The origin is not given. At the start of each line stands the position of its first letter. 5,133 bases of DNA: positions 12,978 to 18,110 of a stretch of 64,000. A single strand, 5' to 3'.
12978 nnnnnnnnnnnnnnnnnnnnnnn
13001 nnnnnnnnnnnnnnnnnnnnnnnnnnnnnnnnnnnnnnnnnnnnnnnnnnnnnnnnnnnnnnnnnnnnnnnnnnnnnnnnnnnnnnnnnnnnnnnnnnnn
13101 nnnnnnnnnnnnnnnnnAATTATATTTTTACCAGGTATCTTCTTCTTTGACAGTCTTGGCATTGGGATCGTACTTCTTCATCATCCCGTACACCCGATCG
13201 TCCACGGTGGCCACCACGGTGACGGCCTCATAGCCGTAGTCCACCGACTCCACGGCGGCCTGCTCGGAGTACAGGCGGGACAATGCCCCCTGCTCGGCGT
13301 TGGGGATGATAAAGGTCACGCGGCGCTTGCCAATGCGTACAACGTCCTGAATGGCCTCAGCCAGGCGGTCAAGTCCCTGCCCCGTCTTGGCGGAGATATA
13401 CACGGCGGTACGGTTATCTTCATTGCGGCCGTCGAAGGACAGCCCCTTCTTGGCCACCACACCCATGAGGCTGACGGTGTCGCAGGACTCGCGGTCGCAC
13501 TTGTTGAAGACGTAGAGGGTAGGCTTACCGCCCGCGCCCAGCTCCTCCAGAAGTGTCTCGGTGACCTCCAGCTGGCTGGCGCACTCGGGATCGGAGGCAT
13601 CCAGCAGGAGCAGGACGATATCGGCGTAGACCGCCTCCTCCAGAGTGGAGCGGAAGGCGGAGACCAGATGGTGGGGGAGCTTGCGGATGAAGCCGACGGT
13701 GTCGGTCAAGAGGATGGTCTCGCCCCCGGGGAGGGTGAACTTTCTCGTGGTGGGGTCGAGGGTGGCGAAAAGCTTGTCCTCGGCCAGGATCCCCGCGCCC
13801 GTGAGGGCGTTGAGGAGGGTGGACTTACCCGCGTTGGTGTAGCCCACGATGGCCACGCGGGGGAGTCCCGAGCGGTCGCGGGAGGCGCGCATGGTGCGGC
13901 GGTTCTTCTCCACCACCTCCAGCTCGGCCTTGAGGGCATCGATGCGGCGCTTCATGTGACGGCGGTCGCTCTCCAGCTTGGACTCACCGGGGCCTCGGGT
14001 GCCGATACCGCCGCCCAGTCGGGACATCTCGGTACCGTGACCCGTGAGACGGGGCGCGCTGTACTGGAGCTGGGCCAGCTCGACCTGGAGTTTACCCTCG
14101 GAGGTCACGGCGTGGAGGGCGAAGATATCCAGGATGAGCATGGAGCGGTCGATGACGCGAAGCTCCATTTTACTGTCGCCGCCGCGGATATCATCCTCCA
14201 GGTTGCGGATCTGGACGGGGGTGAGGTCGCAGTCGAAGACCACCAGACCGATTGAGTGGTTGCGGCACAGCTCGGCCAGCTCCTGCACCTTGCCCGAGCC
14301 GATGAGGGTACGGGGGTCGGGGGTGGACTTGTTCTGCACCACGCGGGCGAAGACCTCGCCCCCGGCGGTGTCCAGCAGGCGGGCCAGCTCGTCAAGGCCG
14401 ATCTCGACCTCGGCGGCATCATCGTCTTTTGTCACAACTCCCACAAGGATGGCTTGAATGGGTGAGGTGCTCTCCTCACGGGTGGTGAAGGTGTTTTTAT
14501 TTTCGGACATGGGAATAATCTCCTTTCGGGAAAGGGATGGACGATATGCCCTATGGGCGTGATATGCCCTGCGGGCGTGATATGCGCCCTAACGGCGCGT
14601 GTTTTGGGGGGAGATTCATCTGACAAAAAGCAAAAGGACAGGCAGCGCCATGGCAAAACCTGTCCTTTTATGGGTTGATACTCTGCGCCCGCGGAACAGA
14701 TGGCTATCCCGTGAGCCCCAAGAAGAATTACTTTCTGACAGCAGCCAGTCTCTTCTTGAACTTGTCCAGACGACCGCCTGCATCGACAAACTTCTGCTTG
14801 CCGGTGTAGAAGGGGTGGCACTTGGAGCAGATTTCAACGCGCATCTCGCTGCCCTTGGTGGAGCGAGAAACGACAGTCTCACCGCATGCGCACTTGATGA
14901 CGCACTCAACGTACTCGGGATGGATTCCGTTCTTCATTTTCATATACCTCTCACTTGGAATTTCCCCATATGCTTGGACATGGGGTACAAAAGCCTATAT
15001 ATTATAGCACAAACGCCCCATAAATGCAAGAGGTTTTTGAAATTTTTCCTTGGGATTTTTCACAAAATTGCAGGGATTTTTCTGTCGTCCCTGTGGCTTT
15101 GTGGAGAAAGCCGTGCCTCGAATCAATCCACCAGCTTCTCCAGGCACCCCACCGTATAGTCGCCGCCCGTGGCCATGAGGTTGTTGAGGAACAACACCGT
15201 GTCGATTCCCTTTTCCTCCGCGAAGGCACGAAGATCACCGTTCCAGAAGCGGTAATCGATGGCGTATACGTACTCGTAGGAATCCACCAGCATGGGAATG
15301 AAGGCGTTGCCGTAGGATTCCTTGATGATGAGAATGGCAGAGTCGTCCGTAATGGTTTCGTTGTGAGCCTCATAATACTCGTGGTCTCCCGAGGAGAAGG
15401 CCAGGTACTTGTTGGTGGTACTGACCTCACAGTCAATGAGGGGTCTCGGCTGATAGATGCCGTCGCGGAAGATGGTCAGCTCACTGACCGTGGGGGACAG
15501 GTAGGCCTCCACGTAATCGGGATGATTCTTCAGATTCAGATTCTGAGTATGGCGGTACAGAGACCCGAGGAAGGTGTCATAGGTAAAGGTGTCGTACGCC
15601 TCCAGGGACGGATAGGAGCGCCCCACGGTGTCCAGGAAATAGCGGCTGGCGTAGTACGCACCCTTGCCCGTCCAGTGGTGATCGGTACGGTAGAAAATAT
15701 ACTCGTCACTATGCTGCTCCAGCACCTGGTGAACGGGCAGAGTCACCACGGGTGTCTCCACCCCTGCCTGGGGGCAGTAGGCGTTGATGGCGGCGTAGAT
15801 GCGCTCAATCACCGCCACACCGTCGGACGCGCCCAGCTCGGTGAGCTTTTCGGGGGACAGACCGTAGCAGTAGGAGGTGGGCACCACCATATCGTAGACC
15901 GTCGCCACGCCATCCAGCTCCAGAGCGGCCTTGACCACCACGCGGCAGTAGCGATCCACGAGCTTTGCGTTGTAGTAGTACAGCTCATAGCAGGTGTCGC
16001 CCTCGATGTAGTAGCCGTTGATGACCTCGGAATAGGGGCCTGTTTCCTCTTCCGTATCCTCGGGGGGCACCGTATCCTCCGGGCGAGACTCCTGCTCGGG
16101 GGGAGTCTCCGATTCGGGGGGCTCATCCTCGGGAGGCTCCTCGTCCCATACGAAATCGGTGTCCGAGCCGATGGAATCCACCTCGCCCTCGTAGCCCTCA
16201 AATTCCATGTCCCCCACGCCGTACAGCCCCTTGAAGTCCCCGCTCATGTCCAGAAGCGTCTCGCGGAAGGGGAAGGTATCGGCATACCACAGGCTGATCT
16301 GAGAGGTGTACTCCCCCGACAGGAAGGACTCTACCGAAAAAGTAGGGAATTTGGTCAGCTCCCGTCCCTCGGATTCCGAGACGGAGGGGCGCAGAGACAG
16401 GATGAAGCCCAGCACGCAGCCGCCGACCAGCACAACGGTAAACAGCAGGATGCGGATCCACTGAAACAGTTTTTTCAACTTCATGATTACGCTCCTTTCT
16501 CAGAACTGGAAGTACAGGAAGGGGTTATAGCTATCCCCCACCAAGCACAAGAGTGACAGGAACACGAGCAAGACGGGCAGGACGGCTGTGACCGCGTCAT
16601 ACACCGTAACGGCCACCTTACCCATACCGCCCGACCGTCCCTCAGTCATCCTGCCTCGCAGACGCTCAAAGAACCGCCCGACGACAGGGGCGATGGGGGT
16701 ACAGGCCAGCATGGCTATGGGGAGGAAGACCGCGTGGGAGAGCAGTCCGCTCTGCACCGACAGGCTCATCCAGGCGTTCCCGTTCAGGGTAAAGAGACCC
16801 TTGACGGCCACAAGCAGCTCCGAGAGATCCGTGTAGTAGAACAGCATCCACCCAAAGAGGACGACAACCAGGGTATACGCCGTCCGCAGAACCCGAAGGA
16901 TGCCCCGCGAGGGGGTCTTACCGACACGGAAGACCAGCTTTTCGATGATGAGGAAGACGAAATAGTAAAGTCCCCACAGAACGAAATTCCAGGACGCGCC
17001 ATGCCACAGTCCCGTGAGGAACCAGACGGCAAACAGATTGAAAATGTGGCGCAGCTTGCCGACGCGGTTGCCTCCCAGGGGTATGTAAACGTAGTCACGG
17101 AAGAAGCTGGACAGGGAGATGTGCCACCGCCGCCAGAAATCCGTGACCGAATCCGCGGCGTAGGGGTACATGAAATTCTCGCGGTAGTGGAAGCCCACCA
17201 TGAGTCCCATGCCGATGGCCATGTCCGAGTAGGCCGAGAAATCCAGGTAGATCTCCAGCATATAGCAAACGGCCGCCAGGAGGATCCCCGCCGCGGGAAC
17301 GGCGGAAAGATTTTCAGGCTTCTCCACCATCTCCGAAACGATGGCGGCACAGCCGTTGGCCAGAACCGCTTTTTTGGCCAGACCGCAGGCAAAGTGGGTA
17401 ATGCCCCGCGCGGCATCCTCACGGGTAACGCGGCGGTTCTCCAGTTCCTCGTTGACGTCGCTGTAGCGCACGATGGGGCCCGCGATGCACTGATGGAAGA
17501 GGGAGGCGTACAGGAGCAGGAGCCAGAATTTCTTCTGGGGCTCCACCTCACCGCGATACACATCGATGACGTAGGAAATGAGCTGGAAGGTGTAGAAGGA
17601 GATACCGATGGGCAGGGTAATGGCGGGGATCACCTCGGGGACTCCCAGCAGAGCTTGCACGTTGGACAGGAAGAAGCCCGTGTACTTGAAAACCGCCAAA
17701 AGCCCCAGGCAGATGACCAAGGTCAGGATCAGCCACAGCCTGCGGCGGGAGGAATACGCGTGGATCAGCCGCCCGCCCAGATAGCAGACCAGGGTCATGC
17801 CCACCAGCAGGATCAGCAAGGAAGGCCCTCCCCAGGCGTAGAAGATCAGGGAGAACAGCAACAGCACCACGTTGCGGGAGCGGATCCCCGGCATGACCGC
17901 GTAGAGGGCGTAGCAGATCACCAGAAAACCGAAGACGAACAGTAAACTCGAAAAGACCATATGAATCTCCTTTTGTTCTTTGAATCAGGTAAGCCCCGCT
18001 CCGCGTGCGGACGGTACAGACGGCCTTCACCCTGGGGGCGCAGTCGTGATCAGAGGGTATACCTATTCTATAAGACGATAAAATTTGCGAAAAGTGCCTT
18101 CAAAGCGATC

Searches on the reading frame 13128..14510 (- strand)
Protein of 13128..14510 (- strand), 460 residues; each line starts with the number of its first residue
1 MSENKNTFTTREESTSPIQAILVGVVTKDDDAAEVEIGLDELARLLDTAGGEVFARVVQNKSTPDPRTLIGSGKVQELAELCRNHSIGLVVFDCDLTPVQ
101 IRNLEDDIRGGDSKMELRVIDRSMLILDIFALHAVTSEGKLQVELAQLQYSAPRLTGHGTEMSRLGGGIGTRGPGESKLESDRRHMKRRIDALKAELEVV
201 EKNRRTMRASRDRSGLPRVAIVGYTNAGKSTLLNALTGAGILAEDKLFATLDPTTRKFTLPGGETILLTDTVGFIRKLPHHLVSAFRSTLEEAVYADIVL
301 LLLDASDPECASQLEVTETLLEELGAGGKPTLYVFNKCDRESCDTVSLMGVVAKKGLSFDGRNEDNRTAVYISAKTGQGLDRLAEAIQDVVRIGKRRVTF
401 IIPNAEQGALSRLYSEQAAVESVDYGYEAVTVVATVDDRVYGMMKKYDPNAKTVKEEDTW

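Call 24: search_protein_families(library=pfam, proteins=[window:13128-14510:-], max_evalue=0.001)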
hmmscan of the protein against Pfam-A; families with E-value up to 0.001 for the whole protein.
window:13128-14510:- (460 aa): 6 families
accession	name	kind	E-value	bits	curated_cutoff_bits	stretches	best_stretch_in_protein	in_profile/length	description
PF16360.10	GTP-bdg_M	-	4.4e-32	110.9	29.5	1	133-211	1-79/79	GTP-binding GTPase Middle Region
PF13167.11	GTP-bdg_N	-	1.3e-29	103.1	25.4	1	39-131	4-89/89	GTP-binding GTPase N-terminal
PF01926.29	MMR_HSR1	-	9.4e-22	77.7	21.9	1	218-337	1-113/113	50S ribosome-binding GTPase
PF00009.33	GTP_EFTU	-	2.7e-07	30.8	26.5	1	294-390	91-185/188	Elongation factor Tu GTP binding domain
PF00350.29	Dynamin_N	-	6.7e-07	29.9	27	1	219-254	1-36/168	Dynamin family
PF02421.24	FeoB_N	-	0.00048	20.1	27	0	218-274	2-57/156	Ferrous iron transport protein B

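Call 57: find_homologous_proteins(query=window:13128-14510:-, max_evalue=1e-50)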
Query window:13128-14510:- (460 aa): 8000 proteins with E <= 1e-50 among 8000 candidates; the best 120 are listed.
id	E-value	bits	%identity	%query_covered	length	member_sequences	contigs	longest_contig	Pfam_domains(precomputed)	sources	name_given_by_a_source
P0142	9.3e-292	985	98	100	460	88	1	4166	PF01926.30,PF13167.12,PF00350.30,PF16360.11,PF00009.34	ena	-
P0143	9.2e-286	965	95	100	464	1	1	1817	PF01926.30,PF13167.12,PF00350.30,PF16360.11,PF00009.34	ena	-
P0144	2.1e-282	954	94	100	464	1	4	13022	PF01926.30,PF13167.12,PF00350.30,PF16360.11,PF00009.34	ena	-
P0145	5.3e-282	953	94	100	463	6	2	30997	PF01926.30,PF13167.12,PF00350.30,PF16360.11,PF00009.34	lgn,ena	-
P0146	1.2e-281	952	95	100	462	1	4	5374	PF01926.30,PF13167.12,PF00350.30,PF16360.11,PF00009.34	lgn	-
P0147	1.4e-281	952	94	100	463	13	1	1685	PF01926.30,PF13167.12,PF00350.30,PF16360.11,PF00009.34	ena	-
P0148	2.5e-280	947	93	100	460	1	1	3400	PF01926.30,PF13167.12,PF00350.30,PF16360.11,PF00009.34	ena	-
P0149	6.3e-280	946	96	98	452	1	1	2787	PF01926.30,PF13167.12,PF00350.30,PF16360.11,PF00009.34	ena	-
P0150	2.4e-279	944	93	100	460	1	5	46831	PF01926.30,PF13167.12,PF00350.30,PF16360.11,PF00009.34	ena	-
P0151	3.4e-279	944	93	100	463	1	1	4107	PF01926.30,PF13167.12,PF00350.30,PF16360.11,PF00009.34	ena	-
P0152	1.4e-278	942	93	100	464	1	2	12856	PF01926.30,PF13167.12,PF00350.30,PF16360.11,PF00009.34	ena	-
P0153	2.9e-278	941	93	100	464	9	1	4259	PF01926.30,PF13167.12,PF00350.30,PF16360.11,PF00009.34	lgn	-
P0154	3.5e-278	940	94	100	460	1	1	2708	PF01926.30,PF13167.12,PF00350.30,PF16360.11,PF00009.34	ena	-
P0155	3.7e-278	940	93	100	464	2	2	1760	PF01926.30,PF13167.12,PF00350.30,PF16360.11,PF00009.34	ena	-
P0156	2.8e-277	937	93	100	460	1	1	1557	PF01926.30,PF13167.12,PF00350.30,PF16360.11,PF00009.34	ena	-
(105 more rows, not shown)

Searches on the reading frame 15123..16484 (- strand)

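Call 24: search_protein_families(library=pfam, proteins=[window:15123-16484:-], max_evalue=0.001)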
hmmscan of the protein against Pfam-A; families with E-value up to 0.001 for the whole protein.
window:15123-16484:- (453 aa): 2 families
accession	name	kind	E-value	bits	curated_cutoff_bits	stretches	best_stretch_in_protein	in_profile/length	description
PF14286.12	DHHW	-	1.2e-65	222.7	25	1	39-408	1-384/385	DHHW protein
PF16822.11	ALGX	-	1.2e-06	28.9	26.5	1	209-303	57-145/268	SGNH hydrolase-like domain, acetyltransferase AlgX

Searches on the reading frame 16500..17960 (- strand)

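Call 24: search_protein_families(library=pfam, proteins=[window:16500-17960:-], max_evalue=0.001)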
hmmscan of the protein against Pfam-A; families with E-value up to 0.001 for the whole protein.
window:16500-17960:- (486 aa): 2 families
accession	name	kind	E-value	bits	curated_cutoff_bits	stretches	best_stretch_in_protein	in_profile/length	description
PF03062.24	MBOAT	-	1.3e-30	107.3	27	1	149-376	85-327/337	MBOAT, membrane-bound O-acyltransferase family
PF13813.11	MBOAT_2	-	5.7e-05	23.8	25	1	261-322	3-66/85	Membrane bound O-acyl transferase family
